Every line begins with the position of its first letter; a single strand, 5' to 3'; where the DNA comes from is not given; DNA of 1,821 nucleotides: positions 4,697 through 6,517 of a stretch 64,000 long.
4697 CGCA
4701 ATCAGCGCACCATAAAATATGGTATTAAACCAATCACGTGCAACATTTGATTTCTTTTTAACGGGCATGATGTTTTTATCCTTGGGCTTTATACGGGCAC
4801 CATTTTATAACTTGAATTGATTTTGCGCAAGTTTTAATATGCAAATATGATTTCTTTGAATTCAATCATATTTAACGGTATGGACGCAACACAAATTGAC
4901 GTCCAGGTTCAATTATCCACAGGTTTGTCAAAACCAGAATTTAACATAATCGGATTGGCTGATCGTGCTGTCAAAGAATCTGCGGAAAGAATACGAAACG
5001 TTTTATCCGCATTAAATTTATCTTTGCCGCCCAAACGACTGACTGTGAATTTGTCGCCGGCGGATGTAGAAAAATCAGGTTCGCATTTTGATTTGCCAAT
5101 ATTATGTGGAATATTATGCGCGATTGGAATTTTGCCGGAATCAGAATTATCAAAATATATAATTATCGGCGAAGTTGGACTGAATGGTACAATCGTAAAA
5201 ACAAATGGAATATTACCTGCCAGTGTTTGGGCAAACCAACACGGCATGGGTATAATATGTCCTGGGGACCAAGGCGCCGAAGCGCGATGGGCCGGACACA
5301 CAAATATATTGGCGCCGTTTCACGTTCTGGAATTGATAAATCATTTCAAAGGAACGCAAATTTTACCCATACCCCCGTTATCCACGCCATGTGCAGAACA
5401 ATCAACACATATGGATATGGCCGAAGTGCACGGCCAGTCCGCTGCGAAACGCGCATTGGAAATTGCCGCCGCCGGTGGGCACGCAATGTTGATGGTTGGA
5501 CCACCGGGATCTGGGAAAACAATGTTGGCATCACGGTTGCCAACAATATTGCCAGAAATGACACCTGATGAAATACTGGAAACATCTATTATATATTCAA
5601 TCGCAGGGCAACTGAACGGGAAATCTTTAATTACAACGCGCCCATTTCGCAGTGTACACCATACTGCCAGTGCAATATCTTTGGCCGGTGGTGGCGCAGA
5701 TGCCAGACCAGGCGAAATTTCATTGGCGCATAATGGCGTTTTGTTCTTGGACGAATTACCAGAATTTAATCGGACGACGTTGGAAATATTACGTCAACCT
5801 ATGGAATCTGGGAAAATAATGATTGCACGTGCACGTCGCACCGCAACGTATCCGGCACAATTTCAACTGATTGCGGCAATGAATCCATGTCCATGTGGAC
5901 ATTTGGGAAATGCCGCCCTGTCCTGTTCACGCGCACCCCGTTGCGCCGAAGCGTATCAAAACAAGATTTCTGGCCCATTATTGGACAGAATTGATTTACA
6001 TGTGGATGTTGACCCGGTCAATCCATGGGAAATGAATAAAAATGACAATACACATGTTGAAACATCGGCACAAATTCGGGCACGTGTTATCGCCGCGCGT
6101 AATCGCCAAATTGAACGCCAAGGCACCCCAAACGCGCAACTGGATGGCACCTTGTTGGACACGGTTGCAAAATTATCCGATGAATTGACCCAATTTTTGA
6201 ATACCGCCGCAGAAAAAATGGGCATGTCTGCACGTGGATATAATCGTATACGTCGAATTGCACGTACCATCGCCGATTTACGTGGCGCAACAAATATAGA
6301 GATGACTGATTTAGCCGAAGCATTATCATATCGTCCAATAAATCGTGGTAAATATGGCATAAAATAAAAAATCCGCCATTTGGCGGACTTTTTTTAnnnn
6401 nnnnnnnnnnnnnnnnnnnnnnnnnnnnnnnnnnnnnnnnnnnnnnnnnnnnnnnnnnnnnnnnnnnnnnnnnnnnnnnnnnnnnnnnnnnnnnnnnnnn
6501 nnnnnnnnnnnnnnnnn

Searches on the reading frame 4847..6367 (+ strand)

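Call 67: search_protein_families(library=pfam, proteins=[window:4847-6367:+], max_evalue=0.0001)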
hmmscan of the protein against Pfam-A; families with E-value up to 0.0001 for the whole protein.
window:4847-6367:+ (506 aa): 7 families
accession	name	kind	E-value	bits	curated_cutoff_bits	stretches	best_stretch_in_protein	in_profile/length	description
PF01078.27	Mg_chelatase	-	1.1e-93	312.8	20.3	1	190-392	1-203/207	Magnesium chelatase, subunit ChlI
PF13541.12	ChlI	-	5.6e-32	110.6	27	1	19-139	1-118/121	Subunit ChlI of Mg-chelatase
PF13335.12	Mg_chelatase_C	-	4.4e-29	101.3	26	1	405-496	2-94/94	Magnesium chelatase, subunit ChlI C-terminal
PF07728.20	AAA_5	-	7.6e-10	39.4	22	1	214-349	2-125/139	AAA domain (dynein-related subfamily)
PF00493.29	MCM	-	2.6e-08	33.7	23.3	1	287-348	113-174/224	MCM P-loop domain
PF00158.32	Sigma54_activat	-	2.3e-06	27.8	20.2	0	202-346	13-142/168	Sigma-54 interaction domain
PF05496.18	RuvB_N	-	8.2e-05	22.9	27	0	193-229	8-51/159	Holliday junction DNA helicase RuvB P-loop domain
